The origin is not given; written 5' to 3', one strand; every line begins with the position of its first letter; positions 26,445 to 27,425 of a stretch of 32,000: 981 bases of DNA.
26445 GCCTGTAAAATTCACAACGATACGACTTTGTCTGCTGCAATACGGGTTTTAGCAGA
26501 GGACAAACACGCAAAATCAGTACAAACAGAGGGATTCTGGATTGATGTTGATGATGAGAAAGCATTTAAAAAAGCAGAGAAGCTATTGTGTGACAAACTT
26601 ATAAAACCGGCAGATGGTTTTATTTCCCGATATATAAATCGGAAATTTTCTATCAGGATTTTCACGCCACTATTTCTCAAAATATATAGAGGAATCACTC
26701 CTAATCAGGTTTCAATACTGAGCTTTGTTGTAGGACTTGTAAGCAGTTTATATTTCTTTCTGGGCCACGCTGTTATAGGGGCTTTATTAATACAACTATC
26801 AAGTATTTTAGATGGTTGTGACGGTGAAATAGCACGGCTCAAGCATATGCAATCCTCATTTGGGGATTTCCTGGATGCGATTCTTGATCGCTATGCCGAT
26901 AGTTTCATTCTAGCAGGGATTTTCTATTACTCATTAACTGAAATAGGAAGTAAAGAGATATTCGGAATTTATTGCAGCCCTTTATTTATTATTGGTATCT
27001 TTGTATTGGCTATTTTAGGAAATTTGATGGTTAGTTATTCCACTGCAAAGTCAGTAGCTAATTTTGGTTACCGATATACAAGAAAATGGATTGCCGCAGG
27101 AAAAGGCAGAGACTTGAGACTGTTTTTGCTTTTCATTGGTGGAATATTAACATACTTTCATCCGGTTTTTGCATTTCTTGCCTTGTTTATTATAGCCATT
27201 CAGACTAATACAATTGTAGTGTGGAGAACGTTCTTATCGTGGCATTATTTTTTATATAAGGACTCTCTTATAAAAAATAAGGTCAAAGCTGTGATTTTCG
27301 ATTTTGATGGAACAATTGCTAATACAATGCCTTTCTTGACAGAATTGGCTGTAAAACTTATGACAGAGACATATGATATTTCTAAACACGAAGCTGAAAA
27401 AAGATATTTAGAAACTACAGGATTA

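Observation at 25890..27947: Three-domain IPCT-DIPPS-HAD fusion on one polypeptide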

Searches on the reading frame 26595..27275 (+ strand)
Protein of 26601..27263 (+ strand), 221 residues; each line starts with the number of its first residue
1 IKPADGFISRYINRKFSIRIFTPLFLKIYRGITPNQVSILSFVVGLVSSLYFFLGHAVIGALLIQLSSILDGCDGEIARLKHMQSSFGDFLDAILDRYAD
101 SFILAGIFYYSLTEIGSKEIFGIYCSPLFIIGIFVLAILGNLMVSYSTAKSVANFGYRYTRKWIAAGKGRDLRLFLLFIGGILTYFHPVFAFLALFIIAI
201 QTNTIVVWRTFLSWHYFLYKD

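Call 45: search_solved_structures(query=A4, max_evalue=0.001, show_alignments=5)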
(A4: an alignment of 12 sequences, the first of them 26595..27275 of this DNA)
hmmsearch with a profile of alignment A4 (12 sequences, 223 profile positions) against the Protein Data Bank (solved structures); distinct sequences matched with E-value up to 0.001: 7.
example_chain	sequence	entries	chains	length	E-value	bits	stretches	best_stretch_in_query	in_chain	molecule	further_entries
4o6m_A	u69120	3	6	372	7.4e-39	136.7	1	5-215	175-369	AF2299, a CDP-alcohol phosphotransferase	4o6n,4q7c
4mnd_A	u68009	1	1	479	6.1e-34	120.7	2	5-108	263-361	CTP L-myo-inositol-1-phosphate cytidylyltransferase/CDP-L-myo-inositol myo-inositolphospho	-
6h53_A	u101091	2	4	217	2.8e-12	49.8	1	17-215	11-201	CDP-diacylglycerol--inositol 3-phosphatidyltransferase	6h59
6h5a_A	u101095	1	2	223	3.4e-12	49.6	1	17-215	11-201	CDP-diacylglycerol--inositol 3-phosphatidyltransferase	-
6wm5_A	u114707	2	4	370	2e-11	47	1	19-215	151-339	AfCTD-Phosphatidylinositol-phosphate synthase (PIPS) fusion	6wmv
5d92_D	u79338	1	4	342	5.1e-10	42.4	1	17-216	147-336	AF2299 protein,Phosphatidylinositol synthase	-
5d91_A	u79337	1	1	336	9.5e-10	41.5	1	20-216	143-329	AF2299 protein,Phosphatidylinositol synthase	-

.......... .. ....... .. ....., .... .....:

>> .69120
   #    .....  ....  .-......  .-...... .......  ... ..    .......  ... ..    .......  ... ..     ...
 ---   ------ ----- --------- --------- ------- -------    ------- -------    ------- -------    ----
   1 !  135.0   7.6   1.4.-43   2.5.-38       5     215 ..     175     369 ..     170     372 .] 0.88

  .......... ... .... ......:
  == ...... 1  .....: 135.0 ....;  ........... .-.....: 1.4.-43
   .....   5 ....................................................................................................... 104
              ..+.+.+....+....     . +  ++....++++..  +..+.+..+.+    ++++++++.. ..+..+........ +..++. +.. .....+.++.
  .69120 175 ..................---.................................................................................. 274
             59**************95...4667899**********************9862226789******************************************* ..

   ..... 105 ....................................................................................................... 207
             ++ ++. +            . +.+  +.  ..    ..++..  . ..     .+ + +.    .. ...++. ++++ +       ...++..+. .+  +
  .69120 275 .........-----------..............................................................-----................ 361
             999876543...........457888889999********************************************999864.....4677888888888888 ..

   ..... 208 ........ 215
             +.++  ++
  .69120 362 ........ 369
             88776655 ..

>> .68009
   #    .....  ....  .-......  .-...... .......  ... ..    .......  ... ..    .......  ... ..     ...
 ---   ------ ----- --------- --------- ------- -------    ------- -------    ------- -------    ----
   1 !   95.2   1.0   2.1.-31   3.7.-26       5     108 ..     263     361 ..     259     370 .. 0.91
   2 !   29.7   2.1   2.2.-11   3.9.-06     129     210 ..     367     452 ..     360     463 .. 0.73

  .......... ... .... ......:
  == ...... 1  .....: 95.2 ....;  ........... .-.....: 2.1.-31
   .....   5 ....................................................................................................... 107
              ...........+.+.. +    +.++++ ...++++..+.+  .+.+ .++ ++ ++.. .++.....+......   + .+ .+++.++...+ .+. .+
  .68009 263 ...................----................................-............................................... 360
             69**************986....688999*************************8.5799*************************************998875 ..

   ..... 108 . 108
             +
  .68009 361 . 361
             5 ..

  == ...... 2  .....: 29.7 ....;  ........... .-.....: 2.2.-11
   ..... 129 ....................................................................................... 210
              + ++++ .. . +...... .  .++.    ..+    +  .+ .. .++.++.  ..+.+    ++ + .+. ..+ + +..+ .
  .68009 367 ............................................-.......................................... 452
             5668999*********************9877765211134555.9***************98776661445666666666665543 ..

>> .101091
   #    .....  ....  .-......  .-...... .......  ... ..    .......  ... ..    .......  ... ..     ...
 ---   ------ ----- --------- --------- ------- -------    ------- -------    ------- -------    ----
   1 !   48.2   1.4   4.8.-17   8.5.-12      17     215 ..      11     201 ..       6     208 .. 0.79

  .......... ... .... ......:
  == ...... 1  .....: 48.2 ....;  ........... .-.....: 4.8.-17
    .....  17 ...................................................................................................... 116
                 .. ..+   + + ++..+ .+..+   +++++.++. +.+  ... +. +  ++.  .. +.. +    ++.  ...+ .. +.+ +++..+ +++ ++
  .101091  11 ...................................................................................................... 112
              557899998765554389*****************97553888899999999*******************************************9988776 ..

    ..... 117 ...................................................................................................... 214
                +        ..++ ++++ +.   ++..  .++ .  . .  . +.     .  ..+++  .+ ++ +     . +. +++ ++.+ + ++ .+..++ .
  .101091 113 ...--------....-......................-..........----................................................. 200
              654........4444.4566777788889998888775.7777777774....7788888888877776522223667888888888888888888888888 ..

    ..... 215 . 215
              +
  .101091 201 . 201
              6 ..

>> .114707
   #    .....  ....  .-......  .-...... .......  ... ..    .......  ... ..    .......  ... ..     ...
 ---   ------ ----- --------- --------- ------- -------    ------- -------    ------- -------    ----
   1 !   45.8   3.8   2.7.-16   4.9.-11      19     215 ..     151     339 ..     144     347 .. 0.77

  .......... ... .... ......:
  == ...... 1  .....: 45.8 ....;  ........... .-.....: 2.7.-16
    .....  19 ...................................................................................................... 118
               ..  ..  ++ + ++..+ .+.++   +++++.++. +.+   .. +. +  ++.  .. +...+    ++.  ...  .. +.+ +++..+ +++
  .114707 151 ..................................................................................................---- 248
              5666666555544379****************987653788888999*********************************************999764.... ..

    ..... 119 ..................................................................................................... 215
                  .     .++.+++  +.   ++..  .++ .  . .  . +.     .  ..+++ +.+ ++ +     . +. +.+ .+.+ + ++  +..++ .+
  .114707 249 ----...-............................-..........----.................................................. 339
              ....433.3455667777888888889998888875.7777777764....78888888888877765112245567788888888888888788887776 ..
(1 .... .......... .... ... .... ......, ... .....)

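Call 63: search_protein_families(library=ncbifam, proteins=[window:26601-27263:+], max_evalue=0.00001)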
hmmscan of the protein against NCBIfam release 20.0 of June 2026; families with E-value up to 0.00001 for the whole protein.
seq(221 aa): 6 families
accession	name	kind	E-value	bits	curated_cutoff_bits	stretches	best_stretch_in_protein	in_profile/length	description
NF041135.1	IPPtranDIPPsyn_Thcocales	equivalog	3.6e-39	134.9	580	1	4-208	226-417/419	bifunctional L-myo-inositol-1-phosphate cytidylyltransferase/CDP-L-myo-inositol myo-inositolphosphotransferase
NF040950.1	archin_ph_syn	equivalog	3.7e-27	95.4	180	1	29-214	21-188/191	archaetidylinositol phosphate synthase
NF045883.1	PIPSynth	equivalog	4.1e-19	69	170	1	13-206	3-185/197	phosphatidylinositol phosphate synthase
NF052561.1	PIPSynBT1523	equivalog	3.2e-13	49.9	350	1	21-151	13-143/232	hypothetical protein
TIGR00473.1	pssA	equivalog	1e-06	28.9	107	1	38-137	1-98/153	CDP-diacylglycerol--serine O-phosphatidyltransferase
NF038087.1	arch_ser_synth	exception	8.1e-06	25.6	240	0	34-137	7-112/216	archaetidylserine synthase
